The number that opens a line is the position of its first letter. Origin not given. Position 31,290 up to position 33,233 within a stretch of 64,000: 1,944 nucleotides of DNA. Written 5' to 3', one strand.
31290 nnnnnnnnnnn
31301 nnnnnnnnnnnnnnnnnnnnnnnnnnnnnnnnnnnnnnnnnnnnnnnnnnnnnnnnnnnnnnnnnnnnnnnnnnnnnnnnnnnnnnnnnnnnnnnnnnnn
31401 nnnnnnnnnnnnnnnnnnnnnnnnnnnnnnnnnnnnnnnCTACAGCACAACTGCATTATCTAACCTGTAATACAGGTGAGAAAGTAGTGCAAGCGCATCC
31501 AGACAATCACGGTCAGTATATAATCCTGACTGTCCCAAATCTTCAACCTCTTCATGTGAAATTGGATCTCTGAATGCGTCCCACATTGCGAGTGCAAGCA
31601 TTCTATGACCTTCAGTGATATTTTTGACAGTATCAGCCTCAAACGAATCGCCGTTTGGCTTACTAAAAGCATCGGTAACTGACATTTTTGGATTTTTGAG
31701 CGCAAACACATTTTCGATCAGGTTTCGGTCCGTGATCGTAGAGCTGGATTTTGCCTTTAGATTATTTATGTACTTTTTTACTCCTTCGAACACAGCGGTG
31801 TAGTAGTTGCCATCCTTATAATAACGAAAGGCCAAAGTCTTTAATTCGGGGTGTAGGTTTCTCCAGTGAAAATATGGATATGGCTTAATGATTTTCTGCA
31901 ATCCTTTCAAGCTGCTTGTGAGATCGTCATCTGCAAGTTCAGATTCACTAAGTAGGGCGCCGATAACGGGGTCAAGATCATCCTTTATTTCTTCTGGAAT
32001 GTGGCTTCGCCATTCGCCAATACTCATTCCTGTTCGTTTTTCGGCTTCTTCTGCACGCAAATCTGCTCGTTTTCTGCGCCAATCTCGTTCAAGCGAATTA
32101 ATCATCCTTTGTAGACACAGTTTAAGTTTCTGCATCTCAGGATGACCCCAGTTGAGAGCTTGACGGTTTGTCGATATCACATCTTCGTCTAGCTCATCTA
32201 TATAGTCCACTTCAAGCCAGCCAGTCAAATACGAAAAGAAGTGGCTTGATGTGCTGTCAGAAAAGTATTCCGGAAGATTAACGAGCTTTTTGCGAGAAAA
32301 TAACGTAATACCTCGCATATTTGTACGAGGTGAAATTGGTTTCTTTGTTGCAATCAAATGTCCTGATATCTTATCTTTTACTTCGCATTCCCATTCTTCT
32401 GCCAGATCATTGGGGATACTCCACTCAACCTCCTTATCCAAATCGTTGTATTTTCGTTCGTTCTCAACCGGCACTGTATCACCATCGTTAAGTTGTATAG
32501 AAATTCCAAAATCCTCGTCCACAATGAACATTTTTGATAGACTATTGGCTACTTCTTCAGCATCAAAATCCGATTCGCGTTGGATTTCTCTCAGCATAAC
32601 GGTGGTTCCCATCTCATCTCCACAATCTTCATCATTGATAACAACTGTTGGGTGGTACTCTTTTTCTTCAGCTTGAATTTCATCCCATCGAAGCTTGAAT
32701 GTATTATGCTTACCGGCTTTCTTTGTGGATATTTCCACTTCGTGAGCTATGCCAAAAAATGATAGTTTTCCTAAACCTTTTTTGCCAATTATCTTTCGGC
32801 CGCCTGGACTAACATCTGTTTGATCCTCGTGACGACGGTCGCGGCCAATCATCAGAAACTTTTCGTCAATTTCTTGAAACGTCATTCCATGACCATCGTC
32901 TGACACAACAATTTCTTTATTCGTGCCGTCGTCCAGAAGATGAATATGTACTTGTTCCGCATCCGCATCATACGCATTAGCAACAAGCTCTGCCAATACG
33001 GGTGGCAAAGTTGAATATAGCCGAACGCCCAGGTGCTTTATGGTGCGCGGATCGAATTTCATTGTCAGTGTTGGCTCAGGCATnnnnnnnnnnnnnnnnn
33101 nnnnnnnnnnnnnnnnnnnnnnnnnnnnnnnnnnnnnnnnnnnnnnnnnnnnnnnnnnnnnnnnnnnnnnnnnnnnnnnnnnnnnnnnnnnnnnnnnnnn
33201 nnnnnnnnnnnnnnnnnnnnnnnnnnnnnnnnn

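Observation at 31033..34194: dcm - MORC-like GHKL ATPase(+R-x4-H tail) - vsr operon: candidate defense module with the ATPase in the restriction-enzyme slot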

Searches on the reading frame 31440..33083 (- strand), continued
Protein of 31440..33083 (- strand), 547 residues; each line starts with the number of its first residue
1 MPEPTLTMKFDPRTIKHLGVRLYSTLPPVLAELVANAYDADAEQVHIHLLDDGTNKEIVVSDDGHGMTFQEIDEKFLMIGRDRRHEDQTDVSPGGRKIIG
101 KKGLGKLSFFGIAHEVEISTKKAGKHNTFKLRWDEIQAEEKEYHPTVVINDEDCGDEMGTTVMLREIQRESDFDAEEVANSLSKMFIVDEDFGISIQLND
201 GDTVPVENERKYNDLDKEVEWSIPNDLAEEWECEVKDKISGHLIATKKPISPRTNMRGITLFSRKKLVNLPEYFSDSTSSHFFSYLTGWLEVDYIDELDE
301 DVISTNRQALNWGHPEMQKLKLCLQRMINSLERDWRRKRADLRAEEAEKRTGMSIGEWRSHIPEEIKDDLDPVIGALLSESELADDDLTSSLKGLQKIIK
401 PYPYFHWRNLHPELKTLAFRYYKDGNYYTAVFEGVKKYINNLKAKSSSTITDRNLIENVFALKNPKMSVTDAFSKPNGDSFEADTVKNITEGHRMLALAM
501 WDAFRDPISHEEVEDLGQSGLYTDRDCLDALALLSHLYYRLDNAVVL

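Call 32: search_solved_structures(query=A1, max_evalue=1, show_alignments=0)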
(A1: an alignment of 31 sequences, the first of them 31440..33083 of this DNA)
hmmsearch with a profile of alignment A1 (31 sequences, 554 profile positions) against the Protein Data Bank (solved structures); distinct sequences matched with E-value up to 1: 149 (the best 60 are shown).
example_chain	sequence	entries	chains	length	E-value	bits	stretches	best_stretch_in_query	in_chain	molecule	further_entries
7c04_A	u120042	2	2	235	1.5e-07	33.6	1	24-124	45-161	Heat shock protein 75 kDa, mitochondrial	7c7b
5f3k_A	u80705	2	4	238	1.5e-07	33.6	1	24-124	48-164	Heat shock protein 75 kDa, mitochondrial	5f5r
7u8u_A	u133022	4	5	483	3.5e-07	32.4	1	24-124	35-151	Heat shock protein 75 kDa, mitochondrial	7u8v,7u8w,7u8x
5hph_A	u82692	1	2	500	3.8e-07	32.3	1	24-124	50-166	Heat shock protein 75 kDa, mitochondrial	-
4z1f_A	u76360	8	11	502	3.8e-07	32.3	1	24-124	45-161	Heat shock protein 75 kDa, mitochondrial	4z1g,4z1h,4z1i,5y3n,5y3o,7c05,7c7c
7ulk_A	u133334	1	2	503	3.8e-07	32.3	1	24-124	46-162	Heat shock protein 75 kDa, mitochondrial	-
2ior_A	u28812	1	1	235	6.4e-07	31.5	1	47-141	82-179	Chaperone protein htpG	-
7kck_A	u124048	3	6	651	7.2e-07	31.3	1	24-124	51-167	Heat shock protein 75 kDa, mitochondrial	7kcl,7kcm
6xg6_A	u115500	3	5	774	1e-06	30.8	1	24-124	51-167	Heat shock protein 75 kDa, mitochondrial, Fibronectin binding protein fusion | Heat shock protein 75 kDa, mitochondrial, SpyCatcher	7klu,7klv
7klu_B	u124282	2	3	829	1.2e-06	30.6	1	24-124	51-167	Heat shock protein 75 kDa, mitochondrial, SpyTag, Succinate dehydrogenase [ubiquinone] iro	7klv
7u4c_A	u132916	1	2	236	5.4e-06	28.5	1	25-137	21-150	Chaperone protein HtpG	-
1y4s_A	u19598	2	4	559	5.7e-06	28.4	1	47-141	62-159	Chaperone protein htpG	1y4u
2iop_A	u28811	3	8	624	7.1e-06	28.1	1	47-141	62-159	Chaperone protein htpG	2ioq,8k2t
3h80_A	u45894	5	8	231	3.2e-05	25.9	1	48-129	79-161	Heat shock protein 83-1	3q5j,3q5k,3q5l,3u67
9n2k_A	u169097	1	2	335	4e-05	25.6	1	31-92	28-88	DNA mismatch repair protein MutL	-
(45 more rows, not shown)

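Call 40: search_dna_similar(query=window:31440-33083:-, collection=plasmids, mode=protein, max_rows=25)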
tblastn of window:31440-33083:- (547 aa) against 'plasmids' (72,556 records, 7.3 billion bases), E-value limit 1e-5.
Records with a match: 26; places in all: 26; records where one place covers at least 80% of the query: 3.
Best place of each record, by identity: <60% 26.
By first word of the organism name: Burkholderia 4; Rhizobium 4; Neisseria 2; Pantoea 2; Campylobacter 2; Acinetobacter 1; Streptococcus 1; Deinococcus 1; Rubrobacter 1; Halobaculum 1; and 7 more.
By predicted mobility (MOB-suite, as given by PLSDB): non-mobilizable 16; conjugative 9; mobilizable 1.
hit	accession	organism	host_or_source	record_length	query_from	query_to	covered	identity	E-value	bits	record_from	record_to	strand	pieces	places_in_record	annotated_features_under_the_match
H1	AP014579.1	Burkholderia sp. RPE67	Riptortus pedestris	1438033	8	546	99%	37.8%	3e-108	362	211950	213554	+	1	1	putative membrane protein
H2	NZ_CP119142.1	Neisseria gonorrhoeae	Homo sapiens,whole organism,synovial ...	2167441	1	544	99%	36.1%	1e-94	323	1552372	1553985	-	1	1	none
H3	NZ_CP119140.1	Neisseria gonorrhoeae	Homo sapiens,whole organism,blood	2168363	1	544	99%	36.1%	1e-94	323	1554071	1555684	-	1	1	none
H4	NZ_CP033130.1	Acinetobacter wuhouensis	Culture,Sewage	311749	5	375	68%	39.2%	2e-61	226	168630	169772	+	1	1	ATP-binding protein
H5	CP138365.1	Streptococcus agalactiae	Homo sapiens,cell culture,urine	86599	1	335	61%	36.6%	1e-41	197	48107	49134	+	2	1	ATP-binding protein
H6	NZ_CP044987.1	Deinococcus sp. AJ005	single cell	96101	8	358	64%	30.2%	3e-26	121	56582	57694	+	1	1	ATP-binding protein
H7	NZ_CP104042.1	Rhizobium sp. WSM4643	Pisum sativum,Cell culture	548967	8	349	63%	30.1%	6e-24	114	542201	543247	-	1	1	ATP-binding protein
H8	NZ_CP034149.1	Pantoea agglomerans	whole organism,Poland, Warsaw area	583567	6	341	61%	30.2%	3e-29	130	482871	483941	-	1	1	ATP-binding protein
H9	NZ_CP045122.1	Rubrobacter marinus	single pure culture,marine sediment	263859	8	347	62%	28.6%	4e-22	108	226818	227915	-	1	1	ATP-binding protein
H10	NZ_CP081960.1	Halobaculum magnesiiphilum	cell culture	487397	3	349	63%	27.6%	5e-21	105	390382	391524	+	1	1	ATP-binding protein | DNA cytosine methyltransferase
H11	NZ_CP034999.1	Rhizobium acidisoli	Phaseolus vulgaris,root nodule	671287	6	337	61%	28.7%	4e-17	93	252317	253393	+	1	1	ATP-binding protein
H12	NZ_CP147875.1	Haloplanus sp. GX21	cell culture,marine solar saltern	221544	8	349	63%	27.6%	3e-19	99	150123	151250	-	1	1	ATP-binding protein | DNA cytosine methyltransferase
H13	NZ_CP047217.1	Campylobacter coli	pig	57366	5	369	67%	24.7%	2e-12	78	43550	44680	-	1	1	ATP-binding protein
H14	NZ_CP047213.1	Campylobacter coli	pig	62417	5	369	67%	24.7%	2e-12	78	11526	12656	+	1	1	ATP-binding protein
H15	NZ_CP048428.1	Rhizobium daejeonense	Cell,soil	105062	5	343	62%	26.4%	2e-13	81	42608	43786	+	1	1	ATP-binding protein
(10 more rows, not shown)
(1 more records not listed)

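Call 41: get_annotated_region(hit=H2, flank=4000)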
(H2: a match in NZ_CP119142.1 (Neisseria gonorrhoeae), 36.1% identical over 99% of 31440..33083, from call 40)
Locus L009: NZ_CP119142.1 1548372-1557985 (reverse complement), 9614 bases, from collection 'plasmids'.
description: Neisseria gonorrhoeae strain 2022NG-0032 plasmid p2022NG-0032_1, complete sequence
organism: Neisseria gonorrhoeae (NCBI taxid 485)
taxonomy: Bacteria; Pseudomonadota; Betaproteobacteria; Neisseriales; Neisseriaceae; Neisseria; Neisseria gonorrhoeae
host: -; source: Homo sapiens,whole organism,synovial fluid; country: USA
typing (MOB-suite, as given by PLSDB): non-mobilizable
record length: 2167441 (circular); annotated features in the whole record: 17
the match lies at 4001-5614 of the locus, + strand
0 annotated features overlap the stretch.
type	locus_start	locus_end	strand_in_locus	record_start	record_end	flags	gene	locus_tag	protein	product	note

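Call 42: get_annotated_region(hit=H1, flank=4000)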
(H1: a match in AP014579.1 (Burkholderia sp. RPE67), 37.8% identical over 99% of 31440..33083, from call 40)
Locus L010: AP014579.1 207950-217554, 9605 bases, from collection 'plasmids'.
description: Burkholderia sp. RPE67 plasmid p1 DNA, complete genome
organism: Burkholderia sp. RPE67 (NCBI taxid 758796)
taxonomy: Bacteria; Pseudomonadota; Betaproteobacteria; Burkholderiales; Burkholderiaceae; Burkholderia; Burkholderia sp. RPE67
host: -; source: Riptortus pedestris; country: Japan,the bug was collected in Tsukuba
typing (MOB-suite, as given by PLSDB): non-mobilizable
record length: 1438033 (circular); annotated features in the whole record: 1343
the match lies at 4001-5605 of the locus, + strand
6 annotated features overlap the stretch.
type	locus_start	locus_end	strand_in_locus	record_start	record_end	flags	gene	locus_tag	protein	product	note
CDS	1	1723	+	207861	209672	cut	-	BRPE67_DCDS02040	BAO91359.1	L-lactate transport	-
CDS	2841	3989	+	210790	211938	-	-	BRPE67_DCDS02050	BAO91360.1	putative membrane protein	-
CDS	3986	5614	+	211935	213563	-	-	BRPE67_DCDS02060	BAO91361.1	putative membrane protein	-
CDS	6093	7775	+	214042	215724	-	-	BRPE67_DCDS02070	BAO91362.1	putative membrane protein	-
CDS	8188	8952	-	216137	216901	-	-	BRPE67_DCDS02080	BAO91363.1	uncharacterized protein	-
CDS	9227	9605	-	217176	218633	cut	-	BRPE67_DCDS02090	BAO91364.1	uncharacterized protein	-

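Call 46: predict_structure(alignment_id=A1)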
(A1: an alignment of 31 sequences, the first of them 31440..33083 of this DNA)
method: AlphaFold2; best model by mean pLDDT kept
length: 547 residues; sequences in the alignment: 31
mean_pLDDT: 82.1   pTM: 0.61
mean pLDDT of the five models: 82.1, 81.4, 79.4, 79.1, 78.9
residues with pLDDT >= 90: 174; 70-90: 291; 50-70: 60; < 50: 22
segments of 3 or more residues with pLDDT < 50: 19-21, 82-88, 99-105
pLDDT, mean of each block of 10 residues (from residue 1): 76 53 70 83 93 88 90 77 50 56 57 88 92 85 90 89 82 86 84 92 90 87 82 80 91 83 84 65 89 77 70 87 88 90 86 75 78 85 83 76 70 89 86 91 90 90 90 91 92 93 66 76 87 93 92
secondary structure, 60 per line:
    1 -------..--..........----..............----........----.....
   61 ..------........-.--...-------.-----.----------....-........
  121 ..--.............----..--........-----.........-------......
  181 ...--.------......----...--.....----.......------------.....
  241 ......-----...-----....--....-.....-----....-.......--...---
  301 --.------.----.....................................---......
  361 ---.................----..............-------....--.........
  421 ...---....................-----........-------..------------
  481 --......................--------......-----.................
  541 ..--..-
elements in order: H12-21 H26-39 E44-51 E56-62 H69-76 H108-111 E113-122 E125-132 H133-137 E146-153 E159-167 H175-183 E193-198 E203-205 H208-212 E217-223 E239-246 E260-263 E266-269 H271-275 H281-284 E286-292 H315-351 H355-360 H364-380 H385-398 H406-409 H412-423 H427-446 H452-459 H483-504 H513-518 H524-542

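Call 50: fold_search(model_id=the predicted structure, library=pdb)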
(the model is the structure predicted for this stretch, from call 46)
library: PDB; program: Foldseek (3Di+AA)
matches with E <= 10: 1493; with E <= 0.001: 602
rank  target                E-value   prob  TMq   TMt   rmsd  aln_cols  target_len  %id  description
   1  9a6t_B                8.4e-14  1.00  0.39  0.35   6.5       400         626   16  Integrative model of DNAK-HTPG by crosslinking MS and deep learning (released 2024-09-18)
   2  8h77_B                4.4e-13  1.00  0.40  0.36   7.9       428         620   14  Hsp90-AhR-p23-XAP2 complex (released 2023-01-04)
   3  5uls_B                6.2e-13  1.00  0.41  0.35   8.5       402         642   15  Structure of GRP94 in the active conformation (released 2017-09-27)
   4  1y4s_A                9.6e-13  1.00  0.27  0.31  13.9       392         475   14  Conformation rearrangement of heat shock protein 90 upon ADP binding (released 2005-04-19)
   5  8eob_A                1.1e-12  1.00  0.40  0.36   5.5       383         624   15  Cryo-EM structure of human HSP90B in the closed state (released 2023-01-25)
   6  6xlg_A                1.6e-12  1.00  0.41  0.38   5.6       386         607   14  Full-length Hsc82 in complex with two Aha1 CTD in the presence of ATPgammaS (released 2021-06-30)
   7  5uls_A                1.7e-12  1.00  0.41  0.35   8.9       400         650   17  Structure of GRP94 in the active conformation (released 2017-09-27)
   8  8ffv_A                1.9e-12  1.00  0.42  0.37   9.6       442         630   14  Cryo-EM structure of the GR-Hsp90-FKBP52 complex (released 2023-11-01)
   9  7zr0_B                2.1e-12  1.00  0.40  0.35   8.0       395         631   12  CryoEM structure of HSP90-CDC37-BRAF(V600E) complex. (released 2022-12-14)
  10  9kmr_A                2.7e-12  1.00  0.39  0.34   7.9       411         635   15  Human Hsp90-PINK1 complex (released 2025-10-15)
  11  6xlf_A                2.9e-12  1.00  0.40  0.36   8.2       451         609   14  Full-length Hsc82 in complex with Aha1 in the presence of AMP-PNP (released 2021-06-30)
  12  8fx4_B                4.5e-12  1.00  0.37  0.34   5.9       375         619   13  GC-C-Hsp90-Cdc37 regulatory complex (released 2023-07-12)
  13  1y4u_A                5.0e-12  1.00  0.26  0.29  12.3       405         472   14  Conformation rearrangement of heat shock protein 90 upon ADP binding (released 2005-04-19)
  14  6xlc_A                5.6e-12  1.00  0.43  0.39   8.0       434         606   15  Full-length Hsc82 bound to AMPPNP (released 2021-06-30)
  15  6xld_B                6.0e-12  1.00  0.42  0.39   7.7       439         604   13  Full-length Hsc82 in complex with Aha1 CTD in the presence of AMPPNP (released 2021-06-30)
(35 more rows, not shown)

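Call 52: find_encoding_contigs(protein=P0102, flank=5000, max_places=4)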
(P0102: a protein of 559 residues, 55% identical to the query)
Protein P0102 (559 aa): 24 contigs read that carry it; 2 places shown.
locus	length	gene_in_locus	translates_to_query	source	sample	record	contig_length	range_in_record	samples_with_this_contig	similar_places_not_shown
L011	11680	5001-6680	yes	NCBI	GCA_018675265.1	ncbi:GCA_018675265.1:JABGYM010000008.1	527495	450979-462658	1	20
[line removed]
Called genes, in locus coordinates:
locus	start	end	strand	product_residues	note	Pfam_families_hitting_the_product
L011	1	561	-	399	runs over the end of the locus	PF00764:Arginosuc_synth, PF20979:Arginosuc_syn_C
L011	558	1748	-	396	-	PF00206:Lyase_1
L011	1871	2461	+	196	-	PF24367:DUF7523, PF13840:ACT_7 (weak)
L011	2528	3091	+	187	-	-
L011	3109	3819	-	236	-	-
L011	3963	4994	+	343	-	PF00145:DNA_methylase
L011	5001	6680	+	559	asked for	PF02518:HATPase_c (faint), PF13589:HATPase_c_3, PF09509:Hypoth_Ymh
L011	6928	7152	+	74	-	-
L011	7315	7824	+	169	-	PF01025:GrpE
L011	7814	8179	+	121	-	PF03692:CxxCxxCC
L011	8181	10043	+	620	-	PF00012:HSP70, PF06723:MreB_Mbl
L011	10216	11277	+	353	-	PF00226:DnaJ, PF01556:DnaJ_C, PF00684:DnaJ_CXXCXGXG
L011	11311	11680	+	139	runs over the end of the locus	-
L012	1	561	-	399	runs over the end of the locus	PF00764:Arginosuc_synth, PF20979:Arginosuc_syn_C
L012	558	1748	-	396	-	PF00206:Lyase_1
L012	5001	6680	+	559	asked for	PF02518:HATPase_c (faint), PF13589:HATPase_c_3, PF09509:Hypoth_Ymh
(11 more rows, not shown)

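Call 53: find_encoding_contigs(protein=P0089, flank=5000, max_places=2)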
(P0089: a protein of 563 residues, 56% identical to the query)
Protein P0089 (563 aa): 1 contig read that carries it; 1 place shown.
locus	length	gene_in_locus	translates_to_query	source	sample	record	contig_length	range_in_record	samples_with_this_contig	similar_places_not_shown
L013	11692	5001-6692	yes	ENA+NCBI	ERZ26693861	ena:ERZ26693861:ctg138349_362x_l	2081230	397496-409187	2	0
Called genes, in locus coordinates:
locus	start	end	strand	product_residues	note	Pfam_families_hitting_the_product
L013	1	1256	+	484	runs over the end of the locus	PF12161:HsdM_N, PF02384:N6_Mtase, PF07669:Eco57I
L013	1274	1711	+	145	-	-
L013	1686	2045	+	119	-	PF05635:23S_rRNA_IVP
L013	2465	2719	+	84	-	-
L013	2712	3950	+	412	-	PF01420:Methylase_S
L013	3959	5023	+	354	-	PF00145:DNA_methylase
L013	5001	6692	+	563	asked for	PF02518:HATPase_c (weak), PF13589:HATPase_c_3, PF09509:Hypoth_Ymh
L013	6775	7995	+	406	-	PF06114:Peptidase_M78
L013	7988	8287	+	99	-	-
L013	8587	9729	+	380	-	PF13784:Fic_N, PF02661:Fic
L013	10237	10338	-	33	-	-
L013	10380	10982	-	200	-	-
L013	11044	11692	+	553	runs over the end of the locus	PF01541:GIY-YIG, PF04851:ResIII, PF18766:SWI2_SNF2, PF00271:Helicase_C (weak), PF08463:EcoEI_R_C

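Call 54: find_related_loci(query=A1, collection=viral_contigs, flank=5000)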
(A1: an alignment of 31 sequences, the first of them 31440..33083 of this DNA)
Query A1 (547 aa) in viral_contigs; peptide patterns used: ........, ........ (x = any residue, [..] = any of these).
43 stretches matched a pattern; 10 encode a relative of the query (tblastn E <= 1e-3); 9 distinct loci.
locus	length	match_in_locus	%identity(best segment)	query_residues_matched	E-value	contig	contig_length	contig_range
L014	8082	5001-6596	40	1-546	3e-131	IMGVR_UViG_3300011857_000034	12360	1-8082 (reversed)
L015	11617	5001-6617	60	6-541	0e+0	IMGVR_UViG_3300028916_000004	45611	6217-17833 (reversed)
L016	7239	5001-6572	40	6-543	6e-114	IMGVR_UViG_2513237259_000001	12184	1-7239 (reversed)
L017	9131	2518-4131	36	1-544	1e-111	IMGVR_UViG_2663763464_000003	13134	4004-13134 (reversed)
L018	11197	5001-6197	39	1-402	6e-86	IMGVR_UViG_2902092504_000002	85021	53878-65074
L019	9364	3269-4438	41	5-394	2e-81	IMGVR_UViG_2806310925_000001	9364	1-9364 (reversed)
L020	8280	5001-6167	36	1-386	2e-67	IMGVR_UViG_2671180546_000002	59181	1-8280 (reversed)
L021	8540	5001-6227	34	1-404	4e-65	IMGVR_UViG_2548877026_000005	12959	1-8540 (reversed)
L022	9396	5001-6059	31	7-349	1e-50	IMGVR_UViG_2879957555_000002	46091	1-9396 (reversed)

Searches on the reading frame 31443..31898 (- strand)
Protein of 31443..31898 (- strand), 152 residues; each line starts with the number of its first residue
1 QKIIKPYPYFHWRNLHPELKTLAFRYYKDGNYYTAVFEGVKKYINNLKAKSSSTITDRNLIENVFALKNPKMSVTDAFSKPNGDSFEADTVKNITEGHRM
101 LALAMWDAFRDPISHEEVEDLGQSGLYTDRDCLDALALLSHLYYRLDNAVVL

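Call 56: predict_structure(alignment_id=A2)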
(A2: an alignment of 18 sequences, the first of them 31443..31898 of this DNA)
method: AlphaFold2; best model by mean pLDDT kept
length: 152 residues; sequences in the alignment: 18
mean_pLDDT: 90.3   pTM: 0.85
mean pLDDT of the five models: 90.3, 82.8, 81.5, 81.1, 79.8
residues with pLDDT >= 90: 104; 70-90: 44; 50-70: 4; < 50: 0
segments of 3 or more residues with pLDDT < 50: none
pLDDT, mean of each block of 10 residues (from residue 1): 71 93 90 92 95 90 91 95 96 95 92 80 83 94 96 93
secondary structure, 60 per line:
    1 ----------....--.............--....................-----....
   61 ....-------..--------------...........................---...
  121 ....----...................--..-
elements in order: H11-14 H17-29 H32-51 H57-64 H88-114 H118-124 H129-147
